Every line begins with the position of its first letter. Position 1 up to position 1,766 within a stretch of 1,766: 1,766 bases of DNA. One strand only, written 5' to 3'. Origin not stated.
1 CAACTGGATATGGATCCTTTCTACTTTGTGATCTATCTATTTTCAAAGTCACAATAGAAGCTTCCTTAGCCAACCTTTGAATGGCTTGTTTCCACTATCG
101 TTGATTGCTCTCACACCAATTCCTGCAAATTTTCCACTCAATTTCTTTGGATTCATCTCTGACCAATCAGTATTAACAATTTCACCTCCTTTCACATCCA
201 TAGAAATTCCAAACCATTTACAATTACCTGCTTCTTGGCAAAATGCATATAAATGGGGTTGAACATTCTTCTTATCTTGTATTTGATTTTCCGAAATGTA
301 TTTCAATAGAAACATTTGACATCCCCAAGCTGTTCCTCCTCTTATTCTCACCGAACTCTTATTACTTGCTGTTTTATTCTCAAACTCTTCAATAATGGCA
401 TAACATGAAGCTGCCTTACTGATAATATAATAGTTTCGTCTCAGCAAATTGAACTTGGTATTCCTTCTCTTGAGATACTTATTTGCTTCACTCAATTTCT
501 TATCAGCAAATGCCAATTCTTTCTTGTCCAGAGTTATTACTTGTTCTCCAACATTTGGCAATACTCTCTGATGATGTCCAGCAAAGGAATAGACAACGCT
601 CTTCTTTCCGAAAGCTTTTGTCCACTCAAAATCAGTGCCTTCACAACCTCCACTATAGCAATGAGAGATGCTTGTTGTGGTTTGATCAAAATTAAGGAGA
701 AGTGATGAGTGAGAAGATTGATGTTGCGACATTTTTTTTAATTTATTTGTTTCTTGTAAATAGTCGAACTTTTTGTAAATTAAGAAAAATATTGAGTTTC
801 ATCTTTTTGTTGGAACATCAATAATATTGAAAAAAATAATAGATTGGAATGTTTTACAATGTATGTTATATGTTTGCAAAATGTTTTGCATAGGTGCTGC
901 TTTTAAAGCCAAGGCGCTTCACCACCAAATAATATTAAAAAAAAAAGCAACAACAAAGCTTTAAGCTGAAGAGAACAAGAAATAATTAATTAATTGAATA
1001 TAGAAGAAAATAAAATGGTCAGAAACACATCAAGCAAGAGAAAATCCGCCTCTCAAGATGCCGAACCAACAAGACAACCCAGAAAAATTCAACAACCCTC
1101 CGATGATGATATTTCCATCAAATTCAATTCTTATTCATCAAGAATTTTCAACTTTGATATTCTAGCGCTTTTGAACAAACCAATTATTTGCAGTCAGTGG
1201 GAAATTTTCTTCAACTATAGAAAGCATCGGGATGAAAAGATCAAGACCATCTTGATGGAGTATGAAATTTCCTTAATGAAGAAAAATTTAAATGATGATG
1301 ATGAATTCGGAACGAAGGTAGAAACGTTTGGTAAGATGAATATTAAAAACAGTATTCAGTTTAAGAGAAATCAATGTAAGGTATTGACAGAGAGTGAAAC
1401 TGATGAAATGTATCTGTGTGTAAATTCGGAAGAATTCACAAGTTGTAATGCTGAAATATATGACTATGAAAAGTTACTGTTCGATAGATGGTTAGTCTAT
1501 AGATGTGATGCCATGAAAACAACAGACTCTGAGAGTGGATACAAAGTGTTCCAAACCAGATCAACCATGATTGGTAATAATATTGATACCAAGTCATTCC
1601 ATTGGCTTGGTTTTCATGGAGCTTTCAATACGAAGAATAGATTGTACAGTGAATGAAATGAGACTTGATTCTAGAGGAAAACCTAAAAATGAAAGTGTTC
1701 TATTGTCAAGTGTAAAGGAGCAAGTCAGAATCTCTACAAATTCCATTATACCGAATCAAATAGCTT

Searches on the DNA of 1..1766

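Call 92: search_rna_families(source=window, threshold=gathering)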
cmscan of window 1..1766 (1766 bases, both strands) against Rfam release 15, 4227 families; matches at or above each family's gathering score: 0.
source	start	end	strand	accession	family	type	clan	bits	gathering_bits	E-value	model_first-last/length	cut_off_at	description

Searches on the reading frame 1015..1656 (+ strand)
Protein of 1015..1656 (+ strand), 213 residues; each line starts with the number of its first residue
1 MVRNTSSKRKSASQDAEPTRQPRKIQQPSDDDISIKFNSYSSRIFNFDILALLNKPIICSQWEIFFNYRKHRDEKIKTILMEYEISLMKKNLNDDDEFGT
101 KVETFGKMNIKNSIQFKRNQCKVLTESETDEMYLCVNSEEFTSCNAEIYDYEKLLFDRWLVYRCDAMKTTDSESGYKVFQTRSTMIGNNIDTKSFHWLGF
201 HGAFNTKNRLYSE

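Call 3: search_protein_families(library=pfam, proteins=[window:1015-1656:+], max_evalue=10)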
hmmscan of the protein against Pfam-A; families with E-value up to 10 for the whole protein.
window:1015-1656:+ (213 aa): 0 families

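Call 10: search_protein_families(library=phrogs, proteins=[window:1015-1656:+], max_evalue=1)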
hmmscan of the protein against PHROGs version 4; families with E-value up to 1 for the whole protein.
window:1015-1656:+ (213 aa): 1 family
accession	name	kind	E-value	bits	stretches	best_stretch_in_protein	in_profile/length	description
phrog_27435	-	unknown function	0.44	11.8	0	145-180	6-38/62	-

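Call 69: find_homologous_proteins(query=window:1015-1653:+, max_evalue=0.01)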
Query window:1015-1653:+ (213 aa): 1 proteins with E <= 0.01 among 26 candidates.
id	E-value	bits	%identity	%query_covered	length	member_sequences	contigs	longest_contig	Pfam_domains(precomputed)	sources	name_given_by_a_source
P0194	1.3e-139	480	100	100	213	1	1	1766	-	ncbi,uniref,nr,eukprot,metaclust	ncbi:predicted protein [Naegleria gruberi]|uniref:Predicted protein n=1 Tax=Naegleria gruberi TaxID=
